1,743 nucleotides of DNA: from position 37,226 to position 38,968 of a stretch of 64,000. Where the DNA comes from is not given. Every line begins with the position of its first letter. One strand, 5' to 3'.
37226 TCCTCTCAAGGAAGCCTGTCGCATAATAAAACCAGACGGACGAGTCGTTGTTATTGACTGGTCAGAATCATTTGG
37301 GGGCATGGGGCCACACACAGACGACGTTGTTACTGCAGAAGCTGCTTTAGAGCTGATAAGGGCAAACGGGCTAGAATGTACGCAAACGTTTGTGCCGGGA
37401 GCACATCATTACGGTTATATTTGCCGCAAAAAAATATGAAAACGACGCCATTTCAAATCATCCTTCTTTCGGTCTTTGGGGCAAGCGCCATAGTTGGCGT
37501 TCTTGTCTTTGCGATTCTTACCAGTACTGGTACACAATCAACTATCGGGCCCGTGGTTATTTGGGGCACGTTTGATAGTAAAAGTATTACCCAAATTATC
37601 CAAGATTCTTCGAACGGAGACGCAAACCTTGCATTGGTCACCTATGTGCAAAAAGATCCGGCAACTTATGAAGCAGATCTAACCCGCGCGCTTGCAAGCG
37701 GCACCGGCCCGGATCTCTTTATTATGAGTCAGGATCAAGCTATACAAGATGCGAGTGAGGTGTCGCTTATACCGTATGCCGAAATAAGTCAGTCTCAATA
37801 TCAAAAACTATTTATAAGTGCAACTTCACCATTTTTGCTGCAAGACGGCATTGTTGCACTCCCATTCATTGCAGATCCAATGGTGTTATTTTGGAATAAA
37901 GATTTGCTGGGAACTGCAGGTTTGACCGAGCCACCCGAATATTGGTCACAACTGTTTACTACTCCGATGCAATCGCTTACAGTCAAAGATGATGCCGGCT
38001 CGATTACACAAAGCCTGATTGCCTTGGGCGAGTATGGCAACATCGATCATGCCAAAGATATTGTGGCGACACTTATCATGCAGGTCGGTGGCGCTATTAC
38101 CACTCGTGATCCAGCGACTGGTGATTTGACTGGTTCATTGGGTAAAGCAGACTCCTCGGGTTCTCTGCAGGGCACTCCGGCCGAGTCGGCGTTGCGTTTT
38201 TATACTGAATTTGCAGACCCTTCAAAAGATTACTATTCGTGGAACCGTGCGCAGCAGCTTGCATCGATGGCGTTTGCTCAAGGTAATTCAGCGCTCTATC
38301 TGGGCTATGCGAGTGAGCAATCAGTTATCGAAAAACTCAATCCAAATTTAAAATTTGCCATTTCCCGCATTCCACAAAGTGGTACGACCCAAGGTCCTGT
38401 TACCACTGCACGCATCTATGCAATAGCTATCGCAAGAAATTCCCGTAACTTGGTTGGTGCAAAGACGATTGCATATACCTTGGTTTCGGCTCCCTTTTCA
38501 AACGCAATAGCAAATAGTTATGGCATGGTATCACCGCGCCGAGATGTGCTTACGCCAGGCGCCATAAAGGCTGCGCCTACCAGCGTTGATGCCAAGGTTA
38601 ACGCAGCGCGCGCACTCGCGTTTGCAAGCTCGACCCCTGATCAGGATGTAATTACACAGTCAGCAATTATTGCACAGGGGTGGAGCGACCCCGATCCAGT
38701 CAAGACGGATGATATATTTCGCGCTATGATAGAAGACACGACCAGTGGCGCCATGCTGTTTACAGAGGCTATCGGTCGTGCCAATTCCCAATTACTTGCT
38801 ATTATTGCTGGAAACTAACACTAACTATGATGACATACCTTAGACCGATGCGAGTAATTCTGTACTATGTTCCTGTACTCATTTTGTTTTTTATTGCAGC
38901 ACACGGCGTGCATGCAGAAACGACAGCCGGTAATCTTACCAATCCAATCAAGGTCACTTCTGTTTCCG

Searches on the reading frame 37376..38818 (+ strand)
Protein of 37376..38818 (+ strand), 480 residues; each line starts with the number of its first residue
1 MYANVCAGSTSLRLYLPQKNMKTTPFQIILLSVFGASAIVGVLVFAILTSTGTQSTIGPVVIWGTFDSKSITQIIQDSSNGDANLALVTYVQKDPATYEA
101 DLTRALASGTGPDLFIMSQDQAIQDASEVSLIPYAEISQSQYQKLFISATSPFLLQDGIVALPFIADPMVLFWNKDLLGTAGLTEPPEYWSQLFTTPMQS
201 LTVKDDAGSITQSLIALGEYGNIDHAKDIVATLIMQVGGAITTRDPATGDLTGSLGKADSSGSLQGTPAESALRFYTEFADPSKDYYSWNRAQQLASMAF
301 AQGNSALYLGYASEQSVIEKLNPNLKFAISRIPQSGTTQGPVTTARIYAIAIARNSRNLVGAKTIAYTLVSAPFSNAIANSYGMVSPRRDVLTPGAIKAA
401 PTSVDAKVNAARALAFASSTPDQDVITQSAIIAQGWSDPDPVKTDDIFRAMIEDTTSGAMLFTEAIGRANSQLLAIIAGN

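Call 10: search_protein_families(library=pfam, proteins=[window:37376-38818:+], max_evalue=0.01)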
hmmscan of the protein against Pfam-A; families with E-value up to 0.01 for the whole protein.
window:37376-38818:+ (480 aa): 2 families
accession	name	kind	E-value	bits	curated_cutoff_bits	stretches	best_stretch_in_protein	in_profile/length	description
PF13416.11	SBP_bac_8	-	3.6e-18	66.8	27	1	88-401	14-275/279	Bacterial extracellular solute-binding protein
PF01547.30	SBP_bac_1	-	1.7e-15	58.3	26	1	88-364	26-295/307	Bacterial extracellular solute-binding protein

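Call 50: find_related_loci(query=A7, collection=genome_contigs, flank=10000)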
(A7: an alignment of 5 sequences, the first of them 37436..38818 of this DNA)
Query A7 (460 aa) in genome_contigs; peptide patterns used: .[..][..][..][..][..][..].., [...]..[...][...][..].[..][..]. (x = any residue, [..] = any of these).
600 stretches matched a pattern (row limit reached: there are more); 496 encode a relative of the query (tblastn E <= 1e-3); the best 80 are kept; 80 distinct loci.
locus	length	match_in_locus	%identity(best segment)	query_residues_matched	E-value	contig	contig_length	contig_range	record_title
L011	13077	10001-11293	49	2-459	4e-133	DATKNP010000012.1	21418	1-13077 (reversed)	MAG TPA_asm: Candidatus Paceibacterota bacterium isolate SMAG_U14740 k141_5094135, whole genome shotgun sequence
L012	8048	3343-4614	47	2-453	4e-131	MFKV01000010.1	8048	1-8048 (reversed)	MAG: Candidatus Kaiserbacteria bacterium RIFCSPHIGHO2_01_FULL_54_36 rifcsphigho2_01_scaffold_25908, whole genome shotgun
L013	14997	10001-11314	49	2-453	8e-129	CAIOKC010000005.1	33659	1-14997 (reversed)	uncultured bacterium isolate LaPlata_bin-2928 genome assembly, contig: bin-2928:05/32, whole genome shotgun sequence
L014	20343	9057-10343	45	2-457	1e-126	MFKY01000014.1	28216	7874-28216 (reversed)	MAG: Candidatus Kaiserbacteria bacterium RIFCSPHIGHO2_01_FULL_55_37 rifcsphigho2_01_scaffold_16058, whole genome shotgun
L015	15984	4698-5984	45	2-457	7e-126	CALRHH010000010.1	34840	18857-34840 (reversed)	MAG: Candidatus Nomurabacteria bacterium isolate Ike-100m-40 genome assembly, contig: Ike-100-c403, whole genome shotgun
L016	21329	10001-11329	45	2-457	9e-124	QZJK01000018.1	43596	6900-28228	MAG: Candidatus Parcubacteria bacterium isolate SURF_41 Ga0104751_1001237, whole genome shotgun sequence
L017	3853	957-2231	46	2-453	3e-125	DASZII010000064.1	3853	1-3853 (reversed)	MAG TPA_asm: Candidatus Paceibacterota bacterium isolate SMAG_U6598 k141_5155801, whole genome shotgun sequence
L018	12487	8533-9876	45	2-457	1e-122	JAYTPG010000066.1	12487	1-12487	MAG: Candidatus Kaiserbacteria bacterium isolate GFS_4339 GFS_4339_65, whole genome shotgun sequence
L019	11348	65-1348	44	2-457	1e-119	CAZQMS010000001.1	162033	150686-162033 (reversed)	MAG TPA_asm: uncultured Candidatus Saccharibacteria bacterium isolate SRP329715_co2_386 genome assembly, contig: NODE_17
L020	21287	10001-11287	43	2-457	8e-119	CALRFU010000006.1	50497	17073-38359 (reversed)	MAG: Candidatus Nomurabacteria bacterium isolate TH-08apr19-232 genome assembly, contig: TH-08apr19-C1538, whole genome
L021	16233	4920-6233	43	4-457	6e-119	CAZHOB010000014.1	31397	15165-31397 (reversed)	MAG TPA_asm: uncultured Candidatus Saccharibacteria bacterium isolate SRP193066_co2_91 genome assembly, contig: NODE_739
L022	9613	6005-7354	44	2-457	4e-119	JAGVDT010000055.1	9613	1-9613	MAG: Candidatus Paceibacterota bacterium isolate WC_15 c_000000013801, whole genome shotgun sequence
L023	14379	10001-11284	44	2-457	6e-117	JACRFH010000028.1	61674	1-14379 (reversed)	MAG: Candidatus Kaiserbacteria bacterium isolate NC_groundwater_1720_Pr3_B-0.1um_51_29 SR-2_scaffold_141_1904247, whole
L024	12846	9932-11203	45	6-457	4e-115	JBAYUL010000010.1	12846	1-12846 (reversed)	MAG: Candidatus Paceibacterota bacterium isolate SO_2016_LW3_34 scaffold07021_LW162_2016, whole genome shotgun sequence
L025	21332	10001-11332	44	1-457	3e-115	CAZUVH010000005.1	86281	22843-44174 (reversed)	MAG TPA_asm: uncultured Candidatus Saccharibacteria bacterium isolate SRP287051_co2_176 genome assembly, contig: NODE_59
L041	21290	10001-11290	34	2-457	1e-83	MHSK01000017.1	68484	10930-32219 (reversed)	MAG: Candidatus Taylorbacteria bacterium RIFCSPLOWO2_12_FULL_43_20 rifcsplowo2_12_scaffold_3084, whole genome shotgun se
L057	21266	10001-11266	33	6-453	3e-78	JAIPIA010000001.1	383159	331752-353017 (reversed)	MAG: Candidatus Paceibacterota bacterium isolate Tobar12.5m-G42 Tobar12-5m-C10, whole genome shotgun sequence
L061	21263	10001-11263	33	6-453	3e-76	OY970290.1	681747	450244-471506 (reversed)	MAG: uncultured bacterium isolate MFD00082.bin.c.8 genome assembly, chromosome: 1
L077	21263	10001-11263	34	2-440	2e-73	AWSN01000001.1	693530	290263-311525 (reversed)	MAG: Parcubacteria bacterium RAAC4_OD1_1 O210_OD1C00001, whole genome shotgun sequence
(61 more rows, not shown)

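Call 61: search_solved_structures(query=A7, max_evalue=0.001)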
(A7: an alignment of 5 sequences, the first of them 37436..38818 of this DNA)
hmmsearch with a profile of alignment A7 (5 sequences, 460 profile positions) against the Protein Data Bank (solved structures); distinct sequences matched with E-value up to 0.001: 495 (the best 60 are shown).
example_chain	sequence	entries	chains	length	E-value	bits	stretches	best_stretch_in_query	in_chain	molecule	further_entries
8jbg_B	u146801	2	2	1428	6.4e-19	70.9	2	34-173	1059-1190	Neuromedin-K receptor (NK3R-pFastbac1) | NK3R-pFastbac1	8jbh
9vus_A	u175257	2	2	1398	2.5e-18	68.9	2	36-173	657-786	Soluble cytochrome b562,2-oxoglutarate receptor 1,Soluble cytochrome b562,2-oxoglutarate r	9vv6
4r9f_A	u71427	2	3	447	7.2e-16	60.8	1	18-194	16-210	MBP1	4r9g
1elj_A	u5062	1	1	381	3.2e-15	58.7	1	36-179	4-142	MALTODEXTRIN-BINDING PROTEIN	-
1eu8_A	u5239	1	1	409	4.5e-15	58.2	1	55-176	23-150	TREHALOSE/MALTOSE BINDING PROTEIN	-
8art_A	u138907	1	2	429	1.6e-13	53.1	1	34-173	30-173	Putative secreted maltose-binding protein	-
5ci5_A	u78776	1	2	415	1.9e-13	52.9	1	52-457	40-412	Extracellular solute-binding protein family 1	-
4qrz_A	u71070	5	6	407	5.1e-13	51.4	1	36-182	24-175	ABC-TYPE SUGAR TRANSPORTER | ABC transporter, substrate binding protein (Sugar)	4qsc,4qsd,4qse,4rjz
5ysb_A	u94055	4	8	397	5.3e-13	51.4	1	31-175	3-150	Lin1841 protein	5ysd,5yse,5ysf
3uor_A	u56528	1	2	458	6.2e-13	51.1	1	35-174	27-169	ABC transporter sugar binding protein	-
9xor_A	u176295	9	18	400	2.6e-11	45.8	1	76-173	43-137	maltose-binding protein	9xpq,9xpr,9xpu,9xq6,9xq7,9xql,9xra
9p0x_T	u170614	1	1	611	2.8e-11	45.7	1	6-173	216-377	Tissue factor,Maltose/maltodextrin-binding periplasmic protein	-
3jzj_A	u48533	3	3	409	8.5e-11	44.1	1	34-168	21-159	Acarbose/maltose binding protein GacH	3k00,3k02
1urg_A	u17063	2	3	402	1.1e-10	43.7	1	40-193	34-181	MALTOSE-BINDING PROTEIN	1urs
3k01_A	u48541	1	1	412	1.1e-10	43.7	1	36-168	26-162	Acarbose/maltose binding protein GacH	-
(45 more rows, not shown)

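Call 72: search_protein_families(library=pfam, proteins=[L061:561-1964:-, L061:6924-9392:+, L061:13948-15666:+, L061:18562-20073:-, L077:245-1543:-, L077:2907-4097:-, L077:15546-17126:-, L057:2382-3557:-, L057:15540-17150:-, L057:18466-20304:-], max_evalue=0.00001)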
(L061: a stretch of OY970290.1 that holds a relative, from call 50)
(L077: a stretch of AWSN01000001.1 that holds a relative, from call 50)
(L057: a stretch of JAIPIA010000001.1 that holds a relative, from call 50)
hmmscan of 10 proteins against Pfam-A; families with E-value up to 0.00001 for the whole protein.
L061:561-1964:- (467 aa): 1 family
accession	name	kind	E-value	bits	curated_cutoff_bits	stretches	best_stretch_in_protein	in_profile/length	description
PF03129.25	HGTP_anticodon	-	7.9e-14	52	21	1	381-464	7-93/94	Anticodon binding domain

L061:6924-9392:+ (822 aa): 2 families
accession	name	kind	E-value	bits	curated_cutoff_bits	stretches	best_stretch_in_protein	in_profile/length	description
PF00521.26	DNA_topoisoIV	-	1.1e-159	532.4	31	1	44-482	1-431/432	DNA gyrase/topoisomerase IV, subunit A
PF03989.18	DNA_gyraseA_C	-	6.5e-66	218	27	6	777-821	2-46/48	DNA gyrase C-terminal domain, beta-propeller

L061:13948-15666:+ (572 aa): 1 family
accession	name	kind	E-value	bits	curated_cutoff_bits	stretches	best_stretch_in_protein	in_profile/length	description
PF03023.19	MurJ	-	7.5e-69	232.9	27.4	1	54-508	1-438/451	Lipid II flippase MurJ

L061:18562-20073:- (503 aa): 4 families
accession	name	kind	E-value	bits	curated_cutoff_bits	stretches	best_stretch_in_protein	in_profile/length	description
PF13328.12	HD_4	-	9.3e-46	155.8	27.2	1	24-172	1-155/156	HD domain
PF04607.23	RelA_SpoT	-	1.7e-38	131.8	27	1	234-342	2-111/113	Region found in RelA / SpoT proteins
PF02824.27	TGS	-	2.2e-22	79.3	22.2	1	411-470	1-60/60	TGS domain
PF01966.28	HD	-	1e-10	42.3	22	1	43-141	1-116/116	HD domain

L077:245-1543:- (432 aa): 3 families
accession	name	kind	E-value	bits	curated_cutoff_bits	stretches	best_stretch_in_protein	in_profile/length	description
PF13393.11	tRNA-synt_His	-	4.8e-29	102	25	1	18-323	1-308/308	Histidyl-tRNA synthetase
PF00587.30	tRNA-synt_2b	-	1e-13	52.2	29.3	1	76-320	1-168/179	tRNA synthetase class II core domain (G, H, P, S and T)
PF03129.25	HGTP_anticodon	-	1.2e-11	45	21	1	356-431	19-94/94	Anticodon binding domain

L077:2907-4097:- (396 aa): 3 families
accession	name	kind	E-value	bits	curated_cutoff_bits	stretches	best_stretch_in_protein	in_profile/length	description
PF00575.29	S1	-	3.4e-35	120.7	22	2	229-300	1-74/74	S1 RNA binding domain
PF23459.1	S1_RRP5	-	8.9e-10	39.4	27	0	314-347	1-34/72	RRP5 S1 domain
PF21710.3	Spt6_S1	-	5.2e-07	30.3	27.5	0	242-300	26-85/91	Spt6, S1/OB domain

L077:15546-17126:- (526 aa): 4 families
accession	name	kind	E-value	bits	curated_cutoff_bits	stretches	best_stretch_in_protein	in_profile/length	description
PF00239.26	Resolvase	-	1.2e-30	106.9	23.3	1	25-171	1-143/145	Resolvase, N terminal domain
PF07508.19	Recombinase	-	1.9e-16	60.6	21.1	1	197-285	1-100/102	Recombinase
PF04708.17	Pox_F16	-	6e-07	29.6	30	1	35-117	9-87/215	Poxvirus F16 protein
PF13408.12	Zn_ribbon_recom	-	5.1e-06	27.2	25.3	1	305-353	6-54/58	Recombinase zinc beta ribbon domain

L057:2382-3557:- (391 aa): 4 families
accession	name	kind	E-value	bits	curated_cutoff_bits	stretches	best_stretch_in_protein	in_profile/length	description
PF00575.29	S1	-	2e-39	134.3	22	3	234-304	2-74/74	S1 RNA binding domain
PF23459.1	S1_RRP5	-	5e-08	33.8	27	0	241-298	8-65/72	RRP5 S1 domain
PF21543.3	CvfB_2nd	-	5.5e-07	29.9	27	0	240-304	17-75/76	Virulence regulatory factor CvfB, second domain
PF21710.3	Spt6_S1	-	1.2e-06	29.2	27.5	0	247-302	27-83/91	Spt6, S1/OB domain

L057:15540-17150:- (536 aa): 5 families
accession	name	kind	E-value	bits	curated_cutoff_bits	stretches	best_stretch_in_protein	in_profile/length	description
PF00009.33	GTP_EFTU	-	3.6e-33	115.2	26.5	1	25-190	5-183/188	Elongation factor Tu GTP binding domain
PF11987.13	IF-2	-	1e-24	87.1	27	1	329-427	17-114/117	Translation-initiation factor 2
PF22042.2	EF-G_D2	-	3.6e-19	69.1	27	1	205-280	1-79/84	Elongation factor G domain 2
PF03144.31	GTP_EFTU_D2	-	2e-07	31.7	30.3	0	462-513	2-55/73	Elongation factor Tu domain 2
PF01926.29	MMR_HSR1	-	4.9e-07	30.3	21.9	1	26-136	2-109/113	50S ribosome-binding GTPase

L057:18466-20304:- (612 aa): 3 families
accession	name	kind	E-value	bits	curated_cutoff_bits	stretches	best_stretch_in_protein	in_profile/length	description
PF00587.30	tRNA-synt_2b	-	4.4e-39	134.8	29.3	1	295-505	7-179/179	tRNA synthetase class II core domain (G, H, P, S and T)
PF03129.25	HGTP_anticodon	-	8e-22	77.6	21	1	517-604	1-92/94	Anticodon binding domain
PF07973.19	tRNA_SAD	-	2.7e-07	30.9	24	1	133-189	1-44/44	Threonyl and Alanyl tRNA synthetase second additional domain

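Call 81: search_protein_families(library=ncbifam, proteins=[window:37436-38818:+], max_evalue=1)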
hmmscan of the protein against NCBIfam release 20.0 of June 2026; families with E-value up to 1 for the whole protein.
window:37436-38818:+ (460 aa): 3 families
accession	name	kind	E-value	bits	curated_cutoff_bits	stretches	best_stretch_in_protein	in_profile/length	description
NF053763.1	ABCarbgalBndGanS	equivalog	2.4e-05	23.3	700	1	41-173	42-172/420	galactooligosaccharide ABC transporter substrate-binding protein GanS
NF007011.0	PRK09474.1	equivalog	0.00036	19.5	291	1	22-173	15-158/396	maltose/maltodextrin ABC transporter substrate-binding protein MalE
TIGR03850.1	bind_CPR_0540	equivalog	0.11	11.1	299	1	129-176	142-187/437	carbohydrate ABC transporter substrate-binding protein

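Call 85: search_protein_families(library=pfam, proteins=[L077:11304-11702:+, L077:11725-12144:+, L077:12157-12474:+, L077:12573-12950:+, L077:12956-13279:+, L061:11331-11762:+, L061:11784-12140:+, L061:12127-12708:+, L061:12823-13176:+, L061:13183-13488:+], max_evalue=0.01)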
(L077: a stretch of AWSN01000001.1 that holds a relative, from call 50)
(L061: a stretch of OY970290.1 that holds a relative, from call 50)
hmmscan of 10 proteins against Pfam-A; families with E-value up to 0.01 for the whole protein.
L077:11304-11702:+ (132 aa): 2 families
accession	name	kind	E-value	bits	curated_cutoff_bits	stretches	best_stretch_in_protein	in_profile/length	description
PF18895.5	T4SS_pilin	-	2.1e-10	40.9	26.6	1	51-117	7-71/71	Type IV secretion system pilin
PF04956.18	TrbC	-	0.00049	20.7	27.9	1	30-117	27-98/98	TrbC/VIRB2 pilin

L077:11725-12144:+ (139 aa): 3 families
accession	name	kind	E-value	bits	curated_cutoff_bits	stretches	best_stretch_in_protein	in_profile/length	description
PF18895.5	T4SS_pilin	-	1.5e-07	31.8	26.6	1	61-128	5-71/71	Type IV secretion system pilin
PF01554.23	MatE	-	4.1e-05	23.8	24.9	1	24-128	33-135/161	MatE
PF04956.18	TrbC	-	0.00066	20.3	27.9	1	60-122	36-92/98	TrbC/VIRB2 pilin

L077:12157-12474:+ (105 aa): 6 families
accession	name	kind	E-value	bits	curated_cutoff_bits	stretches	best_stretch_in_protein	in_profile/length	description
PF18895.5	T4SS_pilin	-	2.1e-07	31.3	26.6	1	31-83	20-71/71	Type IV secretion system pilin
PF07155.17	ECF-ribofla_trS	-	0.0016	18.9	26.7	1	26-88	74-136/172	ECF-type riboflavin transporter, S component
PF07264.17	EI24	-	0.0021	18.7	32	1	20-88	12-83/199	Sulfate transporter CysZ/Etoposide-induced protein 2.4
PF06570.16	DUF1129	-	0.0052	16.9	29.1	1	28-85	115-173/207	Protein of unknown function (DUF1129)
PF14093.11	DUF4271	-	0.0064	16.8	29.7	1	29-90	54-115/206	Domain of unknown function (DUF4271)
PF20303.3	YLATT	-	0.0064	16.8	26.7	1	29-73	4-48/107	YEATS-Like-Associating Three TM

L077:12573-12950:+ (125 aa): 3 families
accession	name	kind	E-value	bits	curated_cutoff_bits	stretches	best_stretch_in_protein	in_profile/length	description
PF18895.5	T4SS_pilin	-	4.3e-10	40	26.6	1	29-93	5-69/71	Type IV secretion system pilin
PF00520.37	Ion_trans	-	0.0053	16.4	25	1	6-101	95-200/241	Ion transport protein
PF05105.17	Phage_holin_4_1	-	0.0074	16.8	22.2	1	30-89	3-62/116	Bacteriophage holin family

L077:12956-13279:+ (107 aa): 2 families
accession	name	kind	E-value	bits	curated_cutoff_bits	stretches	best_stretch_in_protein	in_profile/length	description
PF18895.5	T4SS_pilin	-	2.4e-09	37.6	26.6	1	24-84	12-71/71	Type IV secretion system pilin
PF03994.20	DUF350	-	0.0022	18.5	26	1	33-95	53-107/133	Domain of Unknown Function (DUF350)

L061:11331-11762:+ (143 aa): 2 families
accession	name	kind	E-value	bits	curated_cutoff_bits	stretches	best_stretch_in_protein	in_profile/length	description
PF18895.5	T4SS_pilin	-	6e-13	49.1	26.6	1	57-122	5-69/71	Type IV secretion system pilin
PF10320.15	7TM_GPCR_Srsx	-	0.0033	17.3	24.1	1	43-127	130-209/257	Serpentine type 7TM GPCR chemoreceptor Srsx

L061:11784-12140:+ (118 aa): 3 families
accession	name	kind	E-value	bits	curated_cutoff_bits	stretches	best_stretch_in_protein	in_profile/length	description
PF04956.18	TrbC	-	2.6e-08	34.4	27.9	1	7-107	7-96/98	TrbC/VIRB2 pilin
PF18895.5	T4SS_pilin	-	3.1e-06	27.6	26.6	1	41-109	4-71/71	Type IV secretion system pilin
PF02308.21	MgtC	-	0.0042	17.9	31.4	1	55-114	49-109/121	MgtC family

L061:12127-12708:+ (193 aa): 2 families
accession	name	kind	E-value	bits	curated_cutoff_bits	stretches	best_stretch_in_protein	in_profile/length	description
PF18895.5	T4SS_pilin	-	4.9e-06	27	26.6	1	119-175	15-71/71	Type IV secretion system pilin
PF14007.11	YtpI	-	0.0072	17.1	29.4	0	123-160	2-41/87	YtpI-like protein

L061:12823-13176:+ (117 aa): 3 families
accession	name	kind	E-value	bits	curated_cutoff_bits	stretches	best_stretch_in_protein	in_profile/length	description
PF18895.5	T4SS_pilin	-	2.1e-09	37.8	26.6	1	31-96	5-70/71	Type IV secretion system pilin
PF03600.22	CitMHS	-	0.0033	17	31.9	1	13-97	117-220/336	Citrate transporter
PF07666.16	MpPF26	-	0.0074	16.8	37.2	0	42-89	17-66/75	M penetrans paralogue family 26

L061:13183-13488:+ (101 aa): 1 family
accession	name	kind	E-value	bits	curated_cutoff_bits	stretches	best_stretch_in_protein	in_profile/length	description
PF18895.5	T4SS_pilin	-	4.3e-08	33.5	26.6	1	37-97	12-71/71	Type IV secretion system pilin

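Call 95: search_protein_families(library=pfam, proteins=[L077:9473-9991:+, L077:8699-9280:+, L077:7728-8609:+, L061:9434-9967:+, L041:9325-9849:+], max_evalue=0.00001)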
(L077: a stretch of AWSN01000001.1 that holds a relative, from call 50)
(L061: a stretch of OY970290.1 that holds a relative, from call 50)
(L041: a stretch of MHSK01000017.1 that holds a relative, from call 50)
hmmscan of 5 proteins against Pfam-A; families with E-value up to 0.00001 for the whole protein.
L077:9473-9991:+ (172 aa): 9 families
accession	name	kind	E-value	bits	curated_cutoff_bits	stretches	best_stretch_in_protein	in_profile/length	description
PF13847.12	Methyltransf_31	-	2e-14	53.9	27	1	15-133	2-114/145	Methyltransferase domain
PF08241.18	Methyltransf_11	-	3.8e-10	40.7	21.2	1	22-122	2-94/95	Methyltransferase domain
PF13649.12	Methyltransf_25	-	1e-09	39.4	27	1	20-119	1-97/97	Methyltransferase domain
PF01209.24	Ubie_methyltran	-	6.3e-09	36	20.1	1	15-131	46-159/233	ubiE/COQ5 methyltransferase family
PF01135.25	PCMT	-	2.6e-08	34.3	20.3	1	12-75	69-132/210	Protein-L-isoaspartate(D-aspartate) O-methyltransferase (PCMT)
PF01269.23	Fibrillarin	-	4.3e-08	33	27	1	8-165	63-215/227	Fibrillarin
PF05175.20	MTS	-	4.9e-07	30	23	1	16-129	31-144/170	Methyltransferase small domain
PF08242.18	Methyltransf_12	-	2e-06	28.9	30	1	22-121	2-98/98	Methyltransferase domain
PF02475.24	TRM5-TYW2_MTfase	-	7.6e-06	26.4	28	0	9-121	30-133/164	TRM5/TYW2 methyltransferase domain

L077:8699-9280:+ (193 aa): 1 family
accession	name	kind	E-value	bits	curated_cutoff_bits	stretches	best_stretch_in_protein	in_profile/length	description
PF20803.2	PaaX_M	-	1.2e-22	80.2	24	1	108-182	2-76/83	PaaX protein central Cas2-like domain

L077:7728-8609:+ (293 aa): 1 family
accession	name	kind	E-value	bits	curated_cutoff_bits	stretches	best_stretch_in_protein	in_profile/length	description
PF00248.27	Aldo_ket_red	-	8.5e-58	196.2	24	1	21-274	2-284/291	Aldo/keto reductase family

L061:9434-9967:+ (177 aa): 9 families
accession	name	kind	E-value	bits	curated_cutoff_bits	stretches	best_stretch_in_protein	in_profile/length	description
PF13847.12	Methyltransf_31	-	5.6e-21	75.2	27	1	16-132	3-114/145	Methyltransferase domain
PF08241.18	Methyltransf_11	-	3.1e-14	53.8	21.2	1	22-122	2-94/95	Methyltransferase domain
PF13649.12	Methyltransf_25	-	1.2e-13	52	27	1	20-119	1-97/97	Methyltransferase domain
PF08242.18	Methyltransf_12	-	5.8e-10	40.2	30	1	22-121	2-98/98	Methyltransferase domain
PF01209.24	Ubie_methyltran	-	2.8e-09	37.1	20.1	1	16-131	47-159/233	ubiE/COQ5 methyltransferase family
PF13489.12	Methyltransf_23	-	1.5e-06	28.5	27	1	7-157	11-161/164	Methyltransferase domain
PF01728.25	FtsJ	-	3e-06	27.7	24.1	1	10-93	14-96/181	FtsJ-like methyltransferase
PF01135.25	PCMT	-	3.8e-06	27.3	20.3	1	10-75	67-132/210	Protein-L-isoaspartate(D-aspartate) O-methyltransferase (PCMT)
PF13679.12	Methyltransf_32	-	5.1e-06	26.9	27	1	16-94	25-107/143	Methyltransferase domain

L041:9325-9849:+ (174 aa): 8 families
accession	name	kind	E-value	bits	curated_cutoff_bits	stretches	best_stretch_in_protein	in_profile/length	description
PF13847.12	Methyltransf_31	-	1.9e-19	70.3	27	1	15-127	2-113/145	Methyltransferase domain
PF08241.18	Methyltransf_11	-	9.7e-16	58.6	21.2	1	22-122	2-94/95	Methyltransferase domain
PF13649.12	Methyltransf_25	-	1.5e-14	54.9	27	1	20-119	1-97/97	Methyltransferase domain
PF01209.24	Ubie_methyltran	-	1.1e-10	41.8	20.1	1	9-128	40-156/233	ubiE/COQ5 methyltransferase family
PF01135.25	PCMT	-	8e-09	36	20.3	1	9-75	66-132/210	Protein-L-isoaspartate(D-aspartate) O-methyltransferase (PCMT)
PF08242.18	Methyltransf_12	-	1.2e-08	36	30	1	22-121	2-98/98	Methyltransferase domain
PF05148.21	Methyltransf_8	-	1.2e-06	29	27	1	67-136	104-169/219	Hypothetical methyltransferase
PF05175.20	MTS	-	1.5e-06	28.4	23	1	10-124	25-139/170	Methyltransferase small domain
